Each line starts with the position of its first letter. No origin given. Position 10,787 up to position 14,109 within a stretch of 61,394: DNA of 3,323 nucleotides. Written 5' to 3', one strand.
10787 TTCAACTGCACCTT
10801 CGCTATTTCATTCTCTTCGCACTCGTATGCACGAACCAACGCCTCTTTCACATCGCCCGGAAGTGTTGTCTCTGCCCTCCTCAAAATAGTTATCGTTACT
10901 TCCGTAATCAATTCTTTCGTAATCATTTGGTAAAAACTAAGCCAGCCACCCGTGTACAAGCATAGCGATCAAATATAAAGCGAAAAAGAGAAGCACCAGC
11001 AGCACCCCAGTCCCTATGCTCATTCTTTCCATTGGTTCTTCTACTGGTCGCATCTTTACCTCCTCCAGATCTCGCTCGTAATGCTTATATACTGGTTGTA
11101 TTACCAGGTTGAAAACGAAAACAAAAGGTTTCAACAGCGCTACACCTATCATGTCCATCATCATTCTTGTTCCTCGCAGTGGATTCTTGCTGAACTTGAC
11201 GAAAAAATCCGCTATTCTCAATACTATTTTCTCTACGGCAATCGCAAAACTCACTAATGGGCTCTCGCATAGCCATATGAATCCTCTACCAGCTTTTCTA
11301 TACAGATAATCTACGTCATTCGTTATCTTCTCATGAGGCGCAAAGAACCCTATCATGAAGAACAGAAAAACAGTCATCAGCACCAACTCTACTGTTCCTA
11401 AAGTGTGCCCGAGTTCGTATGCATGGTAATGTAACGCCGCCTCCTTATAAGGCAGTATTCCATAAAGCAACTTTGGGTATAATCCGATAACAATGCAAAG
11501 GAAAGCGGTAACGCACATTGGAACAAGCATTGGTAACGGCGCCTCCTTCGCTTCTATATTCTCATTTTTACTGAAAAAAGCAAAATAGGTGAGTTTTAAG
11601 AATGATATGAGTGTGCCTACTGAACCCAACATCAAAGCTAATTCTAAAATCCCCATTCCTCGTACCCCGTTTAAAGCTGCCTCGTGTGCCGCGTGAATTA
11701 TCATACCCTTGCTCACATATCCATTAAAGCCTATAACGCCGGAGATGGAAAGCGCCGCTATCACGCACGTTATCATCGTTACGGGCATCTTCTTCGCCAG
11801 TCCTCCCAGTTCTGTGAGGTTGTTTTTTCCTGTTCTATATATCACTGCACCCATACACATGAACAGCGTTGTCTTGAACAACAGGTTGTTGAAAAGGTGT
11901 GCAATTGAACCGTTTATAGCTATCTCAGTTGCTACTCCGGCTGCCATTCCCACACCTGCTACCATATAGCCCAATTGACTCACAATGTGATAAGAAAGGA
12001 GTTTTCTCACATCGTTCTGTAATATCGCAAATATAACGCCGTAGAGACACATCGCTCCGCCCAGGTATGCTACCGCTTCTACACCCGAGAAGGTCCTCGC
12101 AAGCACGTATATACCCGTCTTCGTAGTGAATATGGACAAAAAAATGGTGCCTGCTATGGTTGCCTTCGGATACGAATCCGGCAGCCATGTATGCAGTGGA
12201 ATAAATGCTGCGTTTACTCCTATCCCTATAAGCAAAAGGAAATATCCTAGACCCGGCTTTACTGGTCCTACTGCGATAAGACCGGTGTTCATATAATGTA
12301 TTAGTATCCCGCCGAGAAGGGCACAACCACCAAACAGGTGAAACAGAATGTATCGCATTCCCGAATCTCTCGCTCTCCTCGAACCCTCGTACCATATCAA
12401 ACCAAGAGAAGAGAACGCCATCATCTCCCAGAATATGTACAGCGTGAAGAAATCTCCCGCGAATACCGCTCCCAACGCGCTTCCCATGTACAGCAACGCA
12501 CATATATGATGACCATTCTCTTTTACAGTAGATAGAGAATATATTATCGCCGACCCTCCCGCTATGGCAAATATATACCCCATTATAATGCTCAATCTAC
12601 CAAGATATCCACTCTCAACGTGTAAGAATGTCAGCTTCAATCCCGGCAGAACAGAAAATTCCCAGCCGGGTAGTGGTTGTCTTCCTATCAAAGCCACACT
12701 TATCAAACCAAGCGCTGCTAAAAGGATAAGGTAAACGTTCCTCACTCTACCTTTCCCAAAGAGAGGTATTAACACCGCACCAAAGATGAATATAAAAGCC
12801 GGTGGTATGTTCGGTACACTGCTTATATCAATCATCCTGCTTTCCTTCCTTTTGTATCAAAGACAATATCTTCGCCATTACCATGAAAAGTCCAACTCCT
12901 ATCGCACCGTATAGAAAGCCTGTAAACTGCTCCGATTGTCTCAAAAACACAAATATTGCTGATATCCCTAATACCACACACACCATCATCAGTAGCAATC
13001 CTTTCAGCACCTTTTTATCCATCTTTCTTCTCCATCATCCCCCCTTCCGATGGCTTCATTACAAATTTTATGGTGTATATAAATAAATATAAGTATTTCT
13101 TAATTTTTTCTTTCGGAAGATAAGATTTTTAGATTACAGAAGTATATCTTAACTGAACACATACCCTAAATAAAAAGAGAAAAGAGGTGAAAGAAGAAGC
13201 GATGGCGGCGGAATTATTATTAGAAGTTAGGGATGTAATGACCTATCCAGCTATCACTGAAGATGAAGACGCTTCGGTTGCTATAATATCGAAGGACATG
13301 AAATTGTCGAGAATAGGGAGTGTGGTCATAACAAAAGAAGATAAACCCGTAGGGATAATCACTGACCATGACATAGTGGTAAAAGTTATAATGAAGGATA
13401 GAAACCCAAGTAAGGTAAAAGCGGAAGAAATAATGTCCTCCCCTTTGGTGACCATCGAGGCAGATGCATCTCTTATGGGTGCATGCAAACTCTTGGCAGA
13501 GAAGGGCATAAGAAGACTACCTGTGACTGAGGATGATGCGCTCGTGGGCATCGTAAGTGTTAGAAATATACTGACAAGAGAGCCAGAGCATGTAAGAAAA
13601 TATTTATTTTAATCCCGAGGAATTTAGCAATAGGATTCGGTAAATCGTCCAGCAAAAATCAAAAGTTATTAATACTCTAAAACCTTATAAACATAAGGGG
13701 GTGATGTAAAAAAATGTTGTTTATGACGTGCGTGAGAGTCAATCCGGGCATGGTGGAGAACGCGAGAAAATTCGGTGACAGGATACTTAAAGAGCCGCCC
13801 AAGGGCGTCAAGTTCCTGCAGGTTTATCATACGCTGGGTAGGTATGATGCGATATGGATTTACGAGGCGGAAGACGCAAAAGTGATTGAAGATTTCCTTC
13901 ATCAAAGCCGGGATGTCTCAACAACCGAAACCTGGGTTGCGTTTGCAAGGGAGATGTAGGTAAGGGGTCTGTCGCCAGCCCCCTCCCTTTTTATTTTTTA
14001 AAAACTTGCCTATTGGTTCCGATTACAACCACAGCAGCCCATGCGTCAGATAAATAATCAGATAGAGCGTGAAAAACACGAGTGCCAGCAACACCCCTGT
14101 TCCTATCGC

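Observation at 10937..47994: Twelve antiporter-like (NuoL/M/N-MrpA/D type) genes in 37 kb: one canonical Mrp operon plus iterated accessory modules, with no redox module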

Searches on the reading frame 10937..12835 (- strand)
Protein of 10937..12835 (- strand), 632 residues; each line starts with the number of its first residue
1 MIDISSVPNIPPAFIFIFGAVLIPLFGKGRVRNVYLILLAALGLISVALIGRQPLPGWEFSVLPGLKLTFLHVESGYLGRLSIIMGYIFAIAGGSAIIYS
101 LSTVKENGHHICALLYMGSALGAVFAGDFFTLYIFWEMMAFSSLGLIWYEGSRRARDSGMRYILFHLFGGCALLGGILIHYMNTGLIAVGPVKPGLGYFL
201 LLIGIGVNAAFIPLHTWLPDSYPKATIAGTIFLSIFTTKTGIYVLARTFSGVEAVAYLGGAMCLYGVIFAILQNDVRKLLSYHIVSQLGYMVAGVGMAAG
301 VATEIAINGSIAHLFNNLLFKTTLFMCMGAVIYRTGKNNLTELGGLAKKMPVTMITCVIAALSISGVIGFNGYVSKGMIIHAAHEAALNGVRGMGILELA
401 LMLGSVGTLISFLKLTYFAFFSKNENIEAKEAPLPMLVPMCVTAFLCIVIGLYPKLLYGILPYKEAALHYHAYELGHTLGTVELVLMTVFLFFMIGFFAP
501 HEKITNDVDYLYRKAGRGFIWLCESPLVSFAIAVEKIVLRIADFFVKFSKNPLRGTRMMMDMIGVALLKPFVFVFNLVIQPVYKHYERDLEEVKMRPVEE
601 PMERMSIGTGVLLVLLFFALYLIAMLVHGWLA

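Call 3: search_protein_families(library=pfam, proteins=[window:10937-12835:-], max_evalue=0.01)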
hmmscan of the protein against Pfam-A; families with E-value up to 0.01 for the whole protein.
window:10937-12835:- (632 aa): 1 family
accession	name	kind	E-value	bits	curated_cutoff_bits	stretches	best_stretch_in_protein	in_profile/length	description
PF00361.26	Proton_antipo_M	-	3e-39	135.4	21.5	1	126-388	1-280/294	NADH:quinone oxidoreductase/Mrp antiporter, TM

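Call 9: search_protein_families(library=ncbifam, proteins=[window:10937-12835:-], max_evalue=0.00001)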
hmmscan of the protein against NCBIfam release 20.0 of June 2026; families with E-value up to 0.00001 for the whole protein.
window:10937-12835:- (632 aa): 70 families (the best 25 are shown)
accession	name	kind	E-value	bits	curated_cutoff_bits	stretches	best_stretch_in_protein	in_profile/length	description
NF009310.0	PRK12668.1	equivalog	2.1e-178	594.8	564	1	9-625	6-581/584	Na(+)/H(+) antiporter subunit D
NF006419.0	PRK08668.1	equivalog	1.2e-65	222.5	617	1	78-498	68-514/613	NADH dehydrogenase subunit M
NF009307.0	PRK12664.1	equivalog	1e-61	209.5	417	1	83-528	38-467/527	putative monovalent cation/H+ antiporter subunit D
NF006240.0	PRK08376.1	subfamily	1.6e-55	189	662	1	78-458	88-496/521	putative monovalent cation/H+ antiporter subunit D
NF004920.0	PRK06277.1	equivalog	1.4e-46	159.3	578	1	20-459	15-466/478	energy conserving hydrogenase EhbF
NF009285.0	PRK12645.1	equivalog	3.8e-46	157.7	1028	1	76-458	74-497/804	Na+/H+ antiporter subunit A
NF005086.0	PRK06521.1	equivalog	1.2e-45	156.2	667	1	66-462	67-500/669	hydrogenase 4 subunit B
NF009290.0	PRK12650.1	equivalog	6.4e-44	150.1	980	1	81-462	82-480/966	DUF4040 family protein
NF009287.0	PRK12647.1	equivalog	6.5e-44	150.6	937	1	64-466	64-479/773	putative monovalent cation/H+ antiporter subunit A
NF009306.0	PRK12663.1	equivalog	3.1e-43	148.3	542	1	81-460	78-473/498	Na+/H+ antiporter subunit D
NF005097.0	PRK06525.1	equivalog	3.3e-43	148.1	430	1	80-446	76-465/480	hydrogenase 4 subunit D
TIGR00940.1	2a6301s01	subfamily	1.2e-42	146.2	920.45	1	98-459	93-494/793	monovalent cation:proton antiporter subunit A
NF006241.0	PRK08377.1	equivalog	2.3e-42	145.6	645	1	77-461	75-470/494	NADH dehydrogenase subunit N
NF009288.0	PRK12648.1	equivalog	1.1e-41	142.8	1104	1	111-460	111-477/954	monovalent cation/H+ antiporter subunit A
NF040617.1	F420_dehyd_FpoL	exception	2.5e-40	138.9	1050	1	208-452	244-499/669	F420H2 dehydrogenase subunit FpoL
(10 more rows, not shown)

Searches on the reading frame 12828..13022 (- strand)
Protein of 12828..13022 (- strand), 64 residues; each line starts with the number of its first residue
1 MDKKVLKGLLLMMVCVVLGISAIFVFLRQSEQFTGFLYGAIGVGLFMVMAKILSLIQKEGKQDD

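Call 61: search_protein_families(library=pfam, proteins=[window:12828-13022:-], max_evalue=0.1)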
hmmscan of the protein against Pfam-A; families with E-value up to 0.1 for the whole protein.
window:12828-13022:- (64 aa): 3 families
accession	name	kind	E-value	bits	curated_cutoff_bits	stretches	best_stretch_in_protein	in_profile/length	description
PF15158.11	TMEM249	-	0.00057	20.1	25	1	3-50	34-80/184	Cation channel sperm-associated auxiliary subunit TMEM249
PF13398.12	Peptidase_M50B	-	0.017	15.2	26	1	8-64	114-171/201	Peptidase M50B-like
PF01027.25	Bax1-I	-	0.084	13.1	34.1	1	6-49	124-165/207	Inhibitor of apoptosis-promoting Bax1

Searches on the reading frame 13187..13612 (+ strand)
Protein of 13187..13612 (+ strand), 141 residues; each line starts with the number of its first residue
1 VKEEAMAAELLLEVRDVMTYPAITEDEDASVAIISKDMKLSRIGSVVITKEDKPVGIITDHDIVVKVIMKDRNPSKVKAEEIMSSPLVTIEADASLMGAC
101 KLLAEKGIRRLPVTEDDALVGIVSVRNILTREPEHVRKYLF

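Call 10: search_protein_families(library=pfam, proteins=[window:13187-13612:+], max_evalue=0.01)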
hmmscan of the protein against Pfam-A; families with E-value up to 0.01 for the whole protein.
window:13187-13612:+ (141 aa): 1 family
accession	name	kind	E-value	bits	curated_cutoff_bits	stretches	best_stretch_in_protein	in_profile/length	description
PF00571.33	CBS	-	6.6e-23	81.2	24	2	80-130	2-53/57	CBS domain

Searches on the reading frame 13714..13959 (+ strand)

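Call 10: search_protein_families(library=pfam, proteins=[window:13714-13959:+], max_evalue=0.01)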
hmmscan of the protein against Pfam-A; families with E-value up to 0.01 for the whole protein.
window:13714-13959:+ (81 aa): 3 families
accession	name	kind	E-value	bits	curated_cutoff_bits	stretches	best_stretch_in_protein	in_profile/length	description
PF11746.14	DUF3303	-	3.2e-07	30.8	21.2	1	1-74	1-76/92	Domain of unknown function (DUF3303)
PF08734.17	GYD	-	7.5e-07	29.5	31.4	1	28-79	33-84/91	GYD domain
PF01037.27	AsnC_trans_reg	-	0.0022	18.3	25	1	35-77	25-71/73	Lrp/AsnC ligand binding domain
